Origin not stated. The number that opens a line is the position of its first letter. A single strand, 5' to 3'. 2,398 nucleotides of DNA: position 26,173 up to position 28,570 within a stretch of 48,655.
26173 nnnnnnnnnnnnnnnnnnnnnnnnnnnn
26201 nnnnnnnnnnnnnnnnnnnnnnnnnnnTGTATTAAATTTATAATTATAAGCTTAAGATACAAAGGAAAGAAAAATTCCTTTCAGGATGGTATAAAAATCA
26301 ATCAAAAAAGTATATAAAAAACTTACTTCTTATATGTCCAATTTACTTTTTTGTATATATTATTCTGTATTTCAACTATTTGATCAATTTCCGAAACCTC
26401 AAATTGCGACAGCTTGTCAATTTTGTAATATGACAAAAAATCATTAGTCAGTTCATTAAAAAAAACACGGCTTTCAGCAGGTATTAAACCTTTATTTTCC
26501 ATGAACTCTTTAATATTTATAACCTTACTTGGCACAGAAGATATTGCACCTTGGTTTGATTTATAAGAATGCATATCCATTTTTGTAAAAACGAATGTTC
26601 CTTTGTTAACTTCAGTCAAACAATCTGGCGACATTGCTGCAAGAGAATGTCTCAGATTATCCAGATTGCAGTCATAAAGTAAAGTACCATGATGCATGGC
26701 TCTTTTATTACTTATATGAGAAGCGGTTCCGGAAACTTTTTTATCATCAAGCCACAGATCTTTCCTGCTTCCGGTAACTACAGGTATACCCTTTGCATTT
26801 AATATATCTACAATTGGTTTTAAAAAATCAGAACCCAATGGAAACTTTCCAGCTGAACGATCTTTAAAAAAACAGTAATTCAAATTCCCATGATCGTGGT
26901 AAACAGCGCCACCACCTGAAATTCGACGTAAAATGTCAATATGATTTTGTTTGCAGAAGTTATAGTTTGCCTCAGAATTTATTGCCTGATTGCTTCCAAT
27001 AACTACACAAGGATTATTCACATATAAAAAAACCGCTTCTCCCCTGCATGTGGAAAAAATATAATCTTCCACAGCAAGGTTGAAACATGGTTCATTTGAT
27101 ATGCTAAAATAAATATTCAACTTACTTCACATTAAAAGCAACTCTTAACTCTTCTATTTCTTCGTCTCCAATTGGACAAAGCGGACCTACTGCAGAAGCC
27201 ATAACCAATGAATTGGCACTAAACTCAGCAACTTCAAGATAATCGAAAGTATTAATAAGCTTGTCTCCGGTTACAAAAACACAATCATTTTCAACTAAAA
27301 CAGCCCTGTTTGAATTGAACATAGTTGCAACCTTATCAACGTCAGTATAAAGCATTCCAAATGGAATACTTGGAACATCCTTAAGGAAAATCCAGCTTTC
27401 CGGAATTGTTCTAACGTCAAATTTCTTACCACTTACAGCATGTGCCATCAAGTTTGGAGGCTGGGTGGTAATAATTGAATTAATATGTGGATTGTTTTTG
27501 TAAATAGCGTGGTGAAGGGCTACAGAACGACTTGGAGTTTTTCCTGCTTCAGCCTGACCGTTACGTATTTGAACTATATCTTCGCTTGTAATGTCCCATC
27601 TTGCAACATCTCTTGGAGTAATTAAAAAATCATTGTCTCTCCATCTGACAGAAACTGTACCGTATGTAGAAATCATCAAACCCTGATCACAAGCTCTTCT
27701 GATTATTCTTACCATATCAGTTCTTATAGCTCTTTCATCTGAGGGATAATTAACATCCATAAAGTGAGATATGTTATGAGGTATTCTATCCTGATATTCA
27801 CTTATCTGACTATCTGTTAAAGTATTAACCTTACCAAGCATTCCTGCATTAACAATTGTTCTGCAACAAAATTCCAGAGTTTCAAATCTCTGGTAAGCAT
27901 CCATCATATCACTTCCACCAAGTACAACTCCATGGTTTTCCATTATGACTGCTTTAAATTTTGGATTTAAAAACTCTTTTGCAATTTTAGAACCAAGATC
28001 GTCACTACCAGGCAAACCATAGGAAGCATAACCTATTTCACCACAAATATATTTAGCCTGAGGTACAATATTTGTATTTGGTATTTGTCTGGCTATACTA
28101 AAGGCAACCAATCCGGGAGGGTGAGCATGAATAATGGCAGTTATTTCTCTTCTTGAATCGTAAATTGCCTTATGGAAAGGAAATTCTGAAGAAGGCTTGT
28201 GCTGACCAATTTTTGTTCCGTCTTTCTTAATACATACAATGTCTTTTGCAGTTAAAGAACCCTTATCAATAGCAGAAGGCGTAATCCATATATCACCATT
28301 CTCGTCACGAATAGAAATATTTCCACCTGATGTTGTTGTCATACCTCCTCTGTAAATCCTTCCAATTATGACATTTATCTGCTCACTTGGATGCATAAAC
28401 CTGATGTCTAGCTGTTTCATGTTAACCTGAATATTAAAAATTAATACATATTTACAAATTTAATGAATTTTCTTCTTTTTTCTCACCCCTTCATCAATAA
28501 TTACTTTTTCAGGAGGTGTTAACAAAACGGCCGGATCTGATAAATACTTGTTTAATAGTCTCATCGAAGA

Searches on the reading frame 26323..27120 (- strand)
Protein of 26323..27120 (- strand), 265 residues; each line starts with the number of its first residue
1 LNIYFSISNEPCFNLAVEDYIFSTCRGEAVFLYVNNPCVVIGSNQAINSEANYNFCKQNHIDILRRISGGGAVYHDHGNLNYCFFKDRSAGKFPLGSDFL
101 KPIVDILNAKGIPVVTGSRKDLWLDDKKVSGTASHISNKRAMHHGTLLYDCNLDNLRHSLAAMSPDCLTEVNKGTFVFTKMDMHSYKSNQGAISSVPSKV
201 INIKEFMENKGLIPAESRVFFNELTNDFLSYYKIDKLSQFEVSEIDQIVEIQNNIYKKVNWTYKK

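Call 7: search_protein_families(library=pfam, proteins=[window:26323-27120:-], max_evalue=0.01)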
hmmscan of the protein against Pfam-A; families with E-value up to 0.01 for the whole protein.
window:26323-27120:- (265 aa): 2 families
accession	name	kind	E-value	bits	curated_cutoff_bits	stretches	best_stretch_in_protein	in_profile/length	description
PF21948.1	LplA-B_cat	-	6.5e-47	160.5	27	1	11-162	2-158/200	Lipoyl protein ligase A/B catalytic domain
PF03099.24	BPL_LplA_LipB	-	7e-06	26.4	21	1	44-152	9-133/133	Biotin/lipoate A/B protein ligase family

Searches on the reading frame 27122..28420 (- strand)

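Call 7: search_protein_families(library=pfam, proteins=[window:27122-28420:-], max_evalue=0.01)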
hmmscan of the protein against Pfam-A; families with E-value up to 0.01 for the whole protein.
window:27122-28420:- (432 aa): 1 family
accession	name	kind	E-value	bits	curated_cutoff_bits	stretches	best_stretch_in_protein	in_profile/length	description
PF00596.27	Aldolase_II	-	5e-70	235.6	22.2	2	21-189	9-182/183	Class II Aldolase and Adducin N-terminal domain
